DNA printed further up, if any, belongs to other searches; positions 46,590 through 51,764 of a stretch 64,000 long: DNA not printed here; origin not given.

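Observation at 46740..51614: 1624-aa ChoD-like GMC oxidoreductase fused to an alpha/beta hydrolase with Cys in the nucleophile elbow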

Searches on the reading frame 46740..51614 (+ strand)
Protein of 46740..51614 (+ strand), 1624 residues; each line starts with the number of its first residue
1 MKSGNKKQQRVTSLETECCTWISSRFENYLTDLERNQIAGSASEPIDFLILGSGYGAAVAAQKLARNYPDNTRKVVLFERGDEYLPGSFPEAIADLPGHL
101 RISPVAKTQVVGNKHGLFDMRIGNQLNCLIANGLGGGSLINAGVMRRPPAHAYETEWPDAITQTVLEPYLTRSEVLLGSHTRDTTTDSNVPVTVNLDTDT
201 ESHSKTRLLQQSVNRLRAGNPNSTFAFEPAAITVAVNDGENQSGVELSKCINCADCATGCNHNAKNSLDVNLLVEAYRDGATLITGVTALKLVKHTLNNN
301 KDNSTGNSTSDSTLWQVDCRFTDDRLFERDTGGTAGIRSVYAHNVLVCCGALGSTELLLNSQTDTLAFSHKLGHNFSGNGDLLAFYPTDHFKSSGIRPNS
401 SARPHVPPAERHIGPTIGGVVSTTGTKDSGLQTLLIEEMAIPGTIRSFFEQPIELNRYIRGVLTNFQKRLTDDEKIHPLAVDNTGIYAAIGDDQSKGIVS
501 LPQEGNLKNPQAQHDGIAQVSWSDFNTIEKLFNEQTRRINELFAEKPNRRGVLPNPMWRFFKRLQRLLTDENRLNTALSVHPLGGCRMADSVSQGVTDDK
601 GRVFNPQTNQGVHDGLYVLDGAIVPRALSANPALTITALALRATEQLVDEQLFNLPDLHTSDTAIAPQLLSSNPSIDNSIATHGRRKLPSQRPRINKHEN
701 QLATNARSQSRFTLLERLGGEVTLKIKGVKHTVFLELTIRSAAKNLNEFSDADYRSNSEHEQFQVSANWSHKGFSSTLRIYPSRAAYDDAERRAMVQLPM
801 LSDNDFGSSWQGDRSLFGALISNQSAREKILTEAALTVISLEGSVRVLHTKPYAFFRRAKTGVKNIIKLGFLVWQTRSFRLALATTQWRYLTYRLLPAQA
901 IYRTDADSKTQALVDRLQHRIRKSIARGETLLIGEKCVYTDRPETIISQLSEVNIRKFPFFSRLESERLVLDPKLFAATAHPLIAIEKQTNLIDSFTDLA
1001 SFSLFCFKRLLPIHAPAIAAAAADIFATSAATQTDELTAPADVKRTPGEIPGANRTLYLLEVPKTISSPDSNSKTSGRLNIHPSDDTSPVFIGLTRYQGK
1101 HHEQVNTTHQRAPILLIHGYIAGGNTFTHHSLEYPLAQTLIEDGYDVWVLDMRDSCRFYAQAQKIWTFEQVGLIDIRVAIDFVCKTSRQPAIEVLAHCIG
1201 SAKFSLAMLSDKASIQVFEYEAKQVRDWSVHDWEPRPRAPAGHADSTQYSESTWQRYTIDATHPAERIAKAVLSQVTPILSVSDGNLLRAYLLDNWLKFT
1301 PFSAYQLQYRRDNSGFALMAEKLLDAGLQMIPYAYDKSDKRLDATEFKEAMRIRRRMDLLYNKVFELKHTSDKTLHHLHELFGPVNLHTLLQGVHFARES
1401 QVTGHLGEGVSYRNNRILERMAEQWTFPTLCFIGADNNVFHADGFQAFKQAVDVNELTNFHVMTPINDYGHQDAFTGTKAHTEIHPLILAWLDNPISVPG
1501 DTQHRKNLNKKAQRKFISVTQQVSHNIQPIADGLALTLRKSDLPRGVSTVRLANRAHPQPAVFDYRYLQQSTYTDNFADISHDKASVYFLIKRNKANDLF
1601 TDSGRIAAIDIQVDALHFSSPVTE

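Call 4: search_protein_families(library=pfam, proteins=[window:46740-51614:+], max_evalue=1)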
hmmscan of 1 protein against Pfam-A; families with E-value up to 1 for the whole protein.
window:46740-51614:+ (1624 aa): 9 families
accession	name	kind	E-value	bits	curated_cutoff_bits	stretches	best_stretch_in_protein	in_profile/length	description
PF00732.25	GMC_oxred_N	-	5e-14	53.1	23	1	114-376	14-213/218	GMC oxidoreductase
PF05199.19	GMC_oxred_C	-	9.5e-14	52.6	24.6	1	530-640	32-139/139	GMC oxidoreductase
PF00561.26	Abhydrolase_1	-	8.6e-05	22.8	25.8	1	1113-1202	2-81/245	alpha/beta hydrolase fold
PF12146.15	Hydrolase_4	-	0.00017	21.4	27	1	1109-1215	2-101/239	Serine aminopeptidase, S33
PF13450.12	NAD_binding_8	-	0.0017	19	21.9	1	50-82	1-29/68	NAD(P)-binding Rossmann-like domain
PF13187.11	Fer4_9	-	0.04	14.4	27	1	243-263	34-50/52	4Fe-4S dicluster domain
PF14697.11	Fer4_21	-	0.087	13.4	35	1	247-268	5-26/59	4Fe-4S dicluster domain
PF12837.12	Fer4_6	-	0.088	13.2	25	1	247-264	6-23/24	4Fe-4S binding domain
PF12838.12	Fer4_7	-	0.11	13.4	27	1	244-264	32-52/52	4Fe-4S dicluster domain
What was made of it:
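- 46872..48674 (+): ChoD-like GMC FAD oxidoreductase domain (aa ~45-645). FAD fingerprint G52/G54/G56 and E79; catalytic pair His-581 (48480-48482) and Asn-631 (48630-48632). Pfam PF00732 and PF05199 above threshold (call 4).
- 47487..47519 (+): Cys-250/253/256/260, a ferredoxin-spaced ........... motif inside the GMC domain; candidate Fe-S ligands. Only sub-threshold Fer4 Pfam hits (call 4).
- On GMC oxidoreductase (Pfam PF00732 + PF05199): 53.1 bits against 23 and 52.6 bits against 24.6 (call 4)
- On Alpha/beta-hydrolase fold: Pfam Abhydrolase_1 itself is just below threshold, 22.8 against 25.8 bits (call 4).
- On Dienelactone hydrolase: No DLH hit at E up to 1 (call 4).
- On Ferredoxin-type Fe-S binding site: Fer4 Pfam hits have E 0.04-0.11, below threshold (call 4).
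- Checked: It finds only sub-threshold Abhydrolase_1 (22.8 bits against a cut-off of 25.8) and nothing in aa 650-1100 (call 4).
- The Fer4 Pfam hits are sub-threshold (call 4), and no metal site was modelled.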

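Call 5: search_protein_families(library=ncbifam, proteins=[window:46740-51614:+], max_evalue=1)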
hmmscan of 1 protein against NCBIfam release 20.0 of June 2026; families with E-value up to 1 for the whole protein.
window:46740-51614:+ (1624 aa): 12 families
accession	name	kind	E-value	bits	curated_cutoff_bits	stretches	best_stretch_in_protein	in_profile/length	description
NF058674.1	CholsOxChoxAB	equivalog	9.9e-33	113.4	850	2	46-379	6-305/535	cholesterol oxidase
TIGR04542.1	GMC_mycofac_2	equivalog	2.8e-11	43.1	400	3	47-160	1-98/425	mycofactocin system GMC family oxidoreductase MftG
TIGR03970.1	mycofact_MftG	equivalog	2.3e-09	36.7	387.45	2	573-646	418-485/487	mycofactocin dehydrogenase MftG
NF002550.0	PRK02106.1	subfamily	8.9e-06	24.5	605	2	44-160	4-113/563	choline dehydrogenase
NF038210.1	GMC_mycofac_3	equivalog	0.0026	16.7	300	1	340-409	192-262/418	mycofactocin system GMC family oxidoreductase MftG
TIGR01836.1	PHA_synth_III_C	subfamily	0.0042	16.1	365.3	1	1102-1206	53-151/350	class III poly(R)-hydroxyalkanoic acid synthase subunit PhaC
TIGR02462.1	pyranose_ox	equivalog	0.0056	15.6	544.9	1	578-649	481-545/548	pyranose oxidase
TIGR01810.1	betA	equivalog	0.0058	15.3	732.1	1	578-643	463-522/532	choline dehydrogenase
NF009053.0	PRK12387.1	subfamily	0.076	12.8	204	1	216-265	9-55/180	formate hydrogenlyase complex iron-sulfur subunit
TIGR02700.1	flavo_MJ0208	hypoth_equivalog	0.097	11.9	251.35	1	233-274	162-204/234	dihydromethanopterin reductase (acceptor)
NF058577.1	FdxA_fam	equivalog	0.18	12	65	1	235-264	23-52/52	4Fe-4S ferredoxin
NF006076.0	PRK08222.1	equivalog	0.18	11.6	270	1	216-264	9-54/181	hydrogenase 4 subunit H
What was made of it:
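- On Cholesterol oxidase (NCBIfam NF058674 equivalog): 113.4 bits (call 5)
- On PHA synthase (PhaC): TIGR01836 scores 16.1 bits against 365 (call 5).
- Closest known: ChoD-type / class I cholesterol oxidases. Different: It is far below the cholesterol-oxidase equivalog cut-off, 113 against 850 bits (call 5).
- The TIGR01836 score is 16 against a cut-off of 365 (call 5). The NCBIfam cholesterol-oxidase equivalog scores 113 bits against a cut-off of 850 (call 5).
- Tried and rejected: Middle domain: no Pfam or NCBIfam hit for the query (calls 4, 5).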

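Call 6: search_solved_structures(query=window:46740-51611:+, max_evalue=1, show_alignments=2)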
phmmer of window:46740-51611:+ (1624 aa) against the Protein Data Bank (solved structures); distinct sequences matched with E-value up to 1: 26.
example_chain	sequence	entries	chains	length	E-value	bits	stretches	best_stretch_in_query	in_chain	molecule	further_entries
4u2l_A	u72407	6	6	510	3.3e-11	44.9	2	579-651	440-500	Cholesterol oxidase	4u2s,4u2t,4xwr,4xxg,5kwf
4rek_A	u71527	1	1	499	4.1e-11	44.6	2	579-650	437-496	Cholesterol oxidase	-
1b4v_A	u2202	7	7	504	4.1e-11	44.6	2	579-650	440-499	PROTEIN (CHOLESTEROL OXIDASE) | CHOLESTEROL OXIDASE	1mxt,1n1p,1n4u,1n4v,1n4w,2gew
1b8s_A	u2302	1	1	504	4.1e-11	44.6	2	579-650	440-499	PROTEIN (CHOLESTEROL OXIDASE)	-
3cnj_A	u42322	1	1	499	4.4e-11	44.5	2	579-650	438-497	Cholesterol oxidase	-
3gyi_A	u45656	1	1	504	2.1e-10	42.3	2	579-650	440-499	Cholesterol oxidase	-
1cbo_A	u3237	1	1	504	3e-10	41.7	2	580-650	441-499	PROTEIN (CHOLESTEROL OXIDASE)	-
1cc2_A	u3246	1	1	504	3.8e-10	41.4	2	580-650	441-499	PROTEIN (CHOLESTEROL OXIDASE)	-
3b6d_A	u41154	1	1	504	3.8e-10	41.4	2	580-650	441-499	Cholesterol oxidase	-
3b3r_A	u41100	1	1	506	4.1e-10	41.3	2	580-650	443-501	Cholesterol oxidase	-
1ijh_A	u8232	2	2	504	7.6e-10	40.4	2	579-650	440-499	CHOLESTEROL OXIDASE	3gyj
1coy_A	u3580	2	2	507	2.6e-07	32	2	581-650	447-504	CHOLESTEROL OXIDASE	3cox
7dve_A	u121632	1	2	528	0.00029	21.9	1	580-656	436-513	6'''-hydroxyparomomycin C oxidase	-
1hlg_A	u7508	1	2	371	0.00051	21.1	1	1106-1203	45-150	LIPASE, GASTRIC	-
7qf8_A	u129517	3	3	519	0.0034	18.4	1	589-653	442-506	GMC oxidoreductase family protein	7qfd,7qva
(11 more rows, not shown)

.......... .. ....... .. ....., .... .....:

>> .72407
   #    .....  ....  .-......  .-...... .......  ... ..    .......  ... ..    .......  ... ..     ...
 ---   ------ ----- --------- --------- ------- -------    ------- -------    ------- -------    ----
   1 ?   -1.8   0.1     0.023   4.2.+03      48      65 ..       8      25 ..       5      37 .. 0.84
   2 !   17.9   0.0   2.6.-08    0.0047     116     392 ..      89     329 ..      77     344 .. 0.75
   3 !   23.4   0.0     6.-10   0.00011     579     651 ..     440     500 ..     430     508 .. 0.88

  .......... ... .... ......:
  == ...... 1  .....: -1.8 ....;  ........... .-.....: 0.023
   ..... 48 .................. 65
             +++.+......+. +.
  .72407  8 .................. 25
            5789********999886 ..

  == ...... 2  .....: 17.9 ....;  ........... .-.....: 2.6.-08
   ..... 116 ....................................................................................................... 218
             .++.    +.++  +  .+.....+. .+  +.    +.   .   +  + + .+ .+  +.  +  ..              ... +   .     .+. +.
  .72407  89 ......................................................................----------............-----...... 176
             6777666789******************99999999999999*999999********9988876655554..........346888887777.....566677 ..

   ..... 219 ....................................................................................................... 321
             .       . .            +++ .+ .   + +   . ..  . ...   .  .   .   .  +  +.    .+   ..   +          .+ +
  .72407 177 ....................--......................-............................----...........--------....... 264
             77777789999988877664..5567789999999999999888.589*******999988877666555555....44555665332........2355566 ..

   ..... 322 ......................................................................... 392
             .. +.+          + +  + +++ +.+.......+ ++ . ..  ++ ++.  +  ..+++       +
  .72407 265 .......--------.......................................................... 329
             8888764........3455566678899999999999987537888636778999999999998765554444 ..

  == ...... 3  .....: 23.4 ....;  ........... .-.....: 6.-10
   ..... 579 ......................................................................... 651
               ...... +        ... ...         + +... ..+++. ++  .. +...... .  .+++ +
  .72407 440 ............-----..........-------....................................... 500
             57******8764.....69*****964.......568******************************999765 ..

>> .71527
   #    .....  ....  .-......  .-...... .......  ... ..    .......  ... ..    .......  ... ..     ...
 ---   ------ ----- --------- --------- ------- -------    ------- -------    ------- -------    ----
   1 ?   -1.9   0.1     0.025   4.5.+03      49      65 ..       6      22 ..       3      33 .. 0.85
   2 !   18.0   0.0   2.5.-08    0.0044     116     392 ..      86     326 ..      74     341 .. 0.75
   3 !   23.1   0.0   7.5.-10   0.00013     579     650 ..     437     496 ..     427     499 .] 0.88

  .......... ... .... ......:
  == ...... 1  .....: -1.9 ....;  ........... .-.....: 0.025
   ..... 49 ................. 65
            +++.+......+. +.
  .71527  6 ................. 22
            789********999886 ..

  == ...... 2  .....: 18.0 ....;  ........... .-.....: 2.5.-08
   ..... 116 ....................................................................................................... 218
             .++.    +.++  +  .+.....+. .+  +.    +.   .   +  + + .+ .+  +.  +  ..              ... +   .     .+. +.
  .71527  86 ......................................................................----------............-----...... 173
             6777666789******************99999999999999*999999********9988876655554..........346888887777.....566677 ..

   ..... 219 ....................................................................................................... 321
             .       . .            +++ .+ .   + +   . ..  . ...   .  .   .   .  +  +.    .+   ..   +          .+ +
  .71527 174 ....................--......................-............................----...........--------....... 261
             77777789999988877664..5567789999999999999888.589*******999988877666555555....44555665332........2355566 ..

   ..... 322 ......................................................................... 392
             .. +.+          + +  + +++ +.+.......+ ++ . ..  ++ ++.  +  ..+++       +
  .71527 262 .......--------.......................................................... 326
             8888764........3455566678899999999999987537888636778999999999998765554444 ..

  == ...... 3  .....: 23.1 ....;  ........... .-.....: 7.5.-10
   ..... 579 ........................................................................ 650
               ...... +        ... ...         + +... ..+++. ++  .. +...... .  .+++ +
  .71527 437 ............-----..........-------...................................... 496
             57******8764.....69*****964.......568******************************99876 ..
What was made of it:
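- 46872..48674 (+): Alignment to Streptomyces cholesterol oxidase places His-581 and Asn-631 opposite its HPLGG His and VNP Asn (call 6).
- On GMC oxidoreductase: His-581 and Asn-631 align with the HPLGG His and the VNP Asn of Streptomyces cholesterol oxidase (call 6).
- Closest known: ChoD-type / class I cholesterol oxidases. Same: GMC N- and C-domains, the GxGxxG fingerprint, and a catalytic His (HPLGG) and Asn (NP) that align residue for residue (calls 4, 6).
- Identity to solved cholesterol oxidases is confined to the FAD and catalytic blocks (call 6).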
